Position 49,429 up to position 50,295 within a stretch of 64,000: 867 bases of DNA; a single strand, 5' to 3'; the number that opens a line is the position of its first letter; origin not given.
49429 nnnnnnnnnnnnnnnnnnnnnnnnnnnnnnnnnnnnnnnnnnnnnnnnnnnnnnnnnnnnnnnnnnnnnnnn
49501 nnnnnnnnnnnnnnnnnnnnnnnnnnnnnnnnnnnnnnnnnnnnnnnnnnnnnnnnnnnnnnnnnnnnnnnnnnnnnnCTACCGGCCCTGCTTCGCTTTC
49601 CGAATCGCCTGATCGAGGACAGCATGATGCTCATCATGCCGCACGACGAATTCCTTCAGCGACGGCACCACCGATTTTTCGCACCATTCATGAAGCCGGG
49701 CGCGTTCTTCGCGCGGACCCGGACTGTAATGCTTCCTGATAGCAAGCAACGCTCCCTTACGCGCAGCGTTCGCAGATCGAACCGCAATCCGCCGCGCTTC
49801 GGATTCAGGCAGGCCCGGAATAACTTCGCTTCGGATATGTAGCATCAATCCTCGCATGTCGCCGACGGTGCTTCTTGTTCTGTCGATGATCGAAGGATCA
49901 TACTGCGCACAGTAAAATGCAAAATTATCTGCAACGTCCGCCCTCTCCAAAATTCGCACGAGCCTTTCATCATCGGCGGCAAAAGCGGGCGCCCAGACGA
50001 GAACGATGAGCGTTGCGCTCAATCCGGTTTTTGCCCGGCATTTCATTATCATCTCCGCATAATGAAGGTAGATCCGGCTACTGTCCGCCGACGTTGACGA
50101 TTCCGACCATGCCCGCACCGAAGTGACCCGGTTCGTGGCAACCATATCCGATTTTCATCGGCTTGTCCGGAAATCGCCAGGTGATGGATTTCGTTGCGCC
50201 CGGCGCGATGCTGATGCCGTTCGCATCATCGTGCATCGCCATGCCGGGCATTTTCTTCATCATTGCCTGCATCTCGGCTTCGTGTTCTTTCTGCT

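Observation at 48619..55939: Co-directional string of nine copper-type genes that does not match cus, pco/cop or cue layouts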

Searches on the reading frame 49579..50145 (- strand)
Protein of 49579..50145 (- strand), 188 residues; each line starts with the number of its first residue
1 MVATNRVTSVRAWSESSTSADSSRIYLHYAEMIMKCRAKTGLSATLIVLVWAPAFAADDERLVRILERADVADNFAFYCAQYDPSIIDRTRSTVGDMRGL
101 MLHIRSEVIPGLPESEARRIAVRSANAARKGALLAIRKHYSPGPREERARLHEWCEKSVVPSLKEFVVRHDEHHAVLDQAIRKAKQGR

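Call 3: search_protein_families(library=pfam, proteins=[window:49579-50145:-], max_evalue=0.1)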
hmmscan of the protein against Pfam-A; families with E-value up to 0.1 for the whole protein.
window:49579-50145:- (188 aa): 0 families

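Call 4: search_protein_families(library=ncbifam, proteins=[window:49579-50145:-], max_evalue=0.1)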
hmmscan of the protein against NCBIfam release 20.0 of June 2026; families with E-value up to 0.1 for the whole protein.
window:49579-50145:- (188 aa): 0 families

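Call 35: find_homologous_proteins(query=window:49579-50046:-, max_evalue=0.001)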
Query window:49579-50046:- (155 aa): 27 proteins with E <= 0.001 among 131 candidates.
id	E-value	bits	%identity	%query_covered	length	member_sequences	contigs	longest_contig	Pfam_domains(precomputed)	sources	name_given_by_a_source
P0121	1.0e-96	339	100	100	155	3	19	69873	-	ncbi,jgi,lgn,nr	ncbi:MAG TPA: hypothetical protein VFK51_05665 [Burkholderiales bacterium]|jgi:hypothetical protein|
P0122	4.9e-78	278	83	100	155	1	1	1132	-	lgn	-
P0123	2.4e-75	270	80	99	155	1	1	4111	-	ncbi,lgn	-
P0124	6.6e-68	245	74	100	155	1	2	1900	-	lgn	-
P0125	3.7e-61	224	69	99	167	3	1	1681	-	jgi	jgi:hypothetical protein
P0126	4.9e-61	223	67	99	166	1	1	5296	-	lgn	-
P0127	9.5e-61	222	70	85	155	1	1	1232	-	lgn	-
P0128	1.6e-59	218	67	99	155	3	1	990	-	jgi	-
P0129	1.6e-59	218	67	98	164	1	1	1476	-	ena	-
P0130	8.1e-59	216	65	100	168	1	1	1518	-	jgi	jgi:hypothetical protein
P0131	7.6e-57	210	64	99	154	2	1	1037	-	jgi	jgi:hypothetical protein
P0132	1.9e-56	208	71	86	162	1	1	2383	-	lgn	-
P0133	1.4e-55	205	66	94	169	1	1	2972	-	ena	-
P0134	2.9e-55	204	64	99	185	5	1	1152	-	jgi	jgi:hypothetical protein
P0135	7.6e-55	203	63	94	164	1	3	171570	-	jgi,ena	jgi:hypothetical protein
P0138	1.5e-53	199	64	98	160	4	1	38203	-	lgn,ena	-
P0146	1.2e-49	186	59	95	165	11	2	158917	-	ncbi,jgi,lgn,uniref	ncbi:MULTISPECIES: hypothetical protein [Xanthobacteraceae]|jgi:hypothetical protein|uniref:hypothet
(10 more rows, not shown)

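Call 36: find_encoding_contigs(protein=P0146, flank=10000, max_places=2)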
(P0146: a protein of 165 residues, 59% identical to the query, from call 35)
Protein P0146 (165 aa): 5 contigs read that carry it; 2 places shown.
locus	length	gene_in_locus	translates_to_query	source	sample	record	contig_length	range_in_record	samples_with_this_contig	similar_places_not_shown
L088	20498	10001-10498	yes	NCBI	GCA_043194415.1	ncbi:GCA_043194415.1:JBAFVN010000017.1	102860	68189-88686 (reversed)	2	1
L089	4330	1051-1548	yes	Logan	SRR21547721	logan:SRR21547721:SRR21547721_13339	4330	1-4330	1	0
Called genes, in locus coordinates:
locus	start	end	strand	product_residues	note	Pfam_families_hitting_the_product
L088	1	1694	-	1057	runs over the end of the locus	PF00873:ACR_tran, PF03176:MMPL (weak)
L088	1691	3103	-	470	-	PF25919:BSH_CusB, PF25973:BSH_CzcB, PF25869:3HB_CusB (weak), PF25954:Beta-barrel_RND_2, PF25967:RND-MFP_C (weak), PF25975:CzcB_C, PF25989:YknX_C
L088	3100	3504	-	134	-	PF13115:YtkA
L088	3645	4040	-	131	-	-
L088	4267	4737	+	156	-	-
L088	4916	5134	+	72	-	-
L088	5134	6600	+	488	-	PF02321:OEP (weak)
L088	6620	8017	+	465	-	PF07732:Cu-oxidase_3, PF07731:Cu-oxidase_2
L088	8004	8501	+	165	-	PF13473:Cupredoxin_1, PF00127:Copper-bind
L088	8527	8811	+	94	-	PF11604:CusF_Ec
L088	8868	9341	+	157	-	PF04214:DUF411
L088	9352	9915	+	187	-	PF01292:Ni_hydr_CYTB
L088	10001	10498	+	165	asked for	-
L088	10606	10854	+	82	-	-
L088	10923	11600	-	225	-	PF00027:cNMP_binding (weak), PF13545:HTH_Crp_2 (weak)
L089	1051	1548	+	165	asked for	-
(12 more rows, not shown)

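Call 37: find_encoding_contigs(protein=P0135, flank=10000, max_places=2)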
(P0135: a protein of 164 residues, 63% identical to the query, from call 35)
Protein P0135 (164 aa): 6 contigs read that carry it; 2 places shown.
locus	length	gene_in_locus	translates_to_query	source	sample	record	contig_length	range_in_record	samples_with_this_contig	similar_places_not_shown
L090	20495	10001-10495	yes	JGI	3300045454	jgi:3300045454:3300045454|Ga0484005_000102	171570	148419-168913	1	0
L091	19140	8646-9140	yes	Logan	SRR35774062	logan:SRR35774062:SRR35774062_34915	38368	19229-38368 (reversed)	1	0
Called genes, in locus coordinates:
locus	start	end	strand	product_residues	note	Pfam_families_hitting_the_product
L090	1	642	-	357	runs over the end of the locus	PF02388:FemAB (faint), PF13480:Acetyltransf_6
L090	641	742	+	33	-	-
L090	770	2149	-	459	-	PF07732:Cu-oxidase_3, PF07731:Cu-oxidase_2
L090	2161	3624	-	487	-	PF02321:OEP (faint)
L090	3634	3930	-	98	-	-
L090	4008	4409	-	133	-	-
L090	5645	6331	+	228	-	PF13442:Cytochrome_CBB3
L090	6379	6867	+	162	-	PF03713:DUF305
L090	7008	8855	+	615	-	PF07732:Cu-oxidase_3, PF00394:Cu-oxidase, PF07731:Cu-oxidase_2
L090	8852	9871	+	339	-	PF05275:CopB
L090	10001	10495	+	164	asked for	-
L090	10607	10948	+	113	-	PF00507:Oxidored_q4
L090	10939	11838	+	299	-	PF00146:NADHdh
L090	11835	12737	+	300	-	PF00499:Oxidored_q3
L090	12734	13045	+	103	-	PF00420:Oxidored_q2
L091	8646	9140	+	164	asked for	-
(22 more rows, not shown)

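Call 38: find_encoding_contigs(protein=P0138, flank=10000, max_places=2)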
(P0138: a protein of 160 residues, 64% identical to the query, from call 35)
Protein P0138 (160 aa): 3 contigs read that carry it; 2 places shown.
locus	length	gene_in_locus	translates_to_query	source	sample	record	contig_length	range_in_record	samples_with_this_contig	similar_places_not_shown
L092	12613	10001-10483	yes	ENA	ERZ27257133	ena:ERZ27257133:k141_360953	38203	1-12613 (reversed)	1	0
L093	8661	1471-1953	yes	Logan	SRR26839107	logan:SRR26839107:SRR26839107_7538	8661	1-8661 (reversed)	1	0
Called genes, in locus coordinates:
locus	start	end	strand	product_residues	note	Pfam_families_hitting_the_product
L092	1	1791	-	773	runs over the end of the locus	PF03176:MMPL, PF02460:Patched (weak), PF03176:MMPL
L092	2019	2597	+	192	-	PF02586:SRAP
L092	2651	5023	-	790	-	PF04945:YHS, PF19335:HMBD, PF00122:E1-E2_ATPase, PF00702:Hydrolase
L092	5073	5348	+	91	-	PF02583:Trns_repr_metal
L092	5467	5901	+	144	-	-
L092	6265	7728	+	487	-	PF02321:OEP (weak)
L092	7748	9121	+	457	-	PF07732:Cu-oxidase_3, PF07731:Cu-oxidase_2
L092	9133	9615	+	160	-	PF13473:Cupredoxin_1 (weak), PF00127:Copper-bind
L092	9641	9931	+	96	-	PF11604:CusF_Ec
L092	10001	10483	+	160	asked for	-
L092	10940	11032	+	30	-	-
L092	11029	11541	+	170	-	PF03713:DUF305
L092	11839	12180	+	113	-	PF00507:Oxidored_q4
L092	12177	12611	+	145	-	?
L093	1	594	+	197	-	?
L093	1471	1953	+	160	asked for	-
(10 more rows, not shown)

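Call 70: predict_structure(alignment_id=A1)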
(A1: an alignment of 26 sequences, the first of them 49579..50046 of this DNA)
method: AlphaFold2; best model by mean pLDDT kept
length: 155 residues; sequences in the alignment: 26
mean_pLDDT: 86.7   pTM: 0.76
mean pLDDT of the five models: 86.7, 85.6, 84.9, 83.0, 82.5
residues with pLDDT >= 90: 123; 70-90: 7; 50-70: 4; < 50: 21
segments of 3 or more residues with pLDDT < 50: 1-21
pLDDT, mean of each block of 10 residues (from residue 1): 42 42 79 96 96 97 98 94 94 94 92 94 97 96 93 78
secondary structure, 60 per line:
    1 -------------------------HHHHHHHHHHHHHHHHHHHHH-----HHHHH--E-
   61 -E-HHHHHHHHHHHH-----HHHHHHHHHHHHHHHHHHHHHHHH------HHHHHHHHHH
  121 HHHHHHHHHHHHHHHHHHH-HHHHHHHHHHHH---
elements in order: H26-46 H52-56 H64-75 H81-104 H111-139 H141-152

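Call 74: fold_search(model_id=the predicted structure, library=pdb)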
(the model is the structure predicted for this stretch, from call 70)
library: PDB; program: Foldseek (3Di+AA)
matches with E <= 10: 136; with E <= 0.001: 0
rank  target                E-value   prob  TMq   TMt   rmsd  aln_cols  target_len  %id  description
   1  1cnt_2                1.2e+00  0.11  0.21  0.23  15.8       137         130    9  CILIARY NEUROTROPHIC FACTOR (released 1997-03-26)
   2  2oz5_A                1.8e+00  0.06  0.20  0.14  16.4       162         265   15  Crystal structure of Mycobacterium tuberculosis protein tyrosine phosphatase PtpB in complex with the specific inhibit (released 2007-05-01)
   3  9uma_F                2.5e+00  0.07  0.20  0.12  16.2       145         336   18  CryoEM structure of T.thermophilus transcription initiation complex bound to Gp4A-C, -1 dA in the template DNA strand (released 2025-10-22)
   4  2nwl_B                2.6e+00  0.08  0.23  0.12  14.4       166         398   13  Crystal structure of GltPh in complex with L-Asp (released 2007-02-27)
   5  6z0c_A                3.0e+00  0.10  0.26  0.21  16.6       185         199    8  Structure of in silico modelled artificial Maquette-3 protein (released 2021-03-17)
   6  6qj1                  3.0e+00  0.04  0.15  0.08  19.1       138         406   14  Crystal structure of the C. thermophilum condensin Smc2 ATPase head (crystal from I) (released 2019-07-03)
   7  7xq1                  3.2e+00  0.08  0.26  0.13  12.3       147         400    9  Structure of hSLC19A1+2'3'-CDAS (released 2022-10-05)
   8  3id6_A                3.2e+00  0.07  0.23  0.16  14.0       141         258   15  Crystal structure of Sulfolobus solfataricus Nop5 (1-262) and fibrillarin complex (released 2009-08-25)
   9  6z0c_C                3.4e+00  0.10  0.26  0.21  16.6       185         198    8  Structure of in silico modelled artificial Maquette-3 protein (released 2021-03-17)
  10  6qvh                  3.4e+00  0.08  0.21  0.25  11.8       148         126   14  Streptomyces lividans Ccsp mutant - H113A (released 2019-07-10)
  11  8hoh                  3.4e+00  0.06  0.20  0.22  14.2       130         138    9  Crystal structure of Bcl-2 G101V in complex with sonrotoclax (released 2024-01-17)
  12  9qwr_B                3.5e+00  0.06  0.18  0.17  16.6       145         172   11  MIC60 helical bundle dimer (released 2026-02-25)
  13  8xd9_A                3.5e+00  0.06  0.20  0.12  13.5       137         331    9  Cryo-EM structure of human urea transporter A2. (released 2024-12-04)
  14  8sve_M                3.5e+00  0.06  0.20  0.10  14.6       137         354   14  Structure of Monomeric Interleukin-10 Grafted into and Antibody CDR (released 2024-05-22)
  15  3cva                  3.5e+00  0.05  0.18  0.19  16.2       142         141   10  Human Bcl-xL containing a Trp to Ala mutation at position 137 (released 2009-03-24)
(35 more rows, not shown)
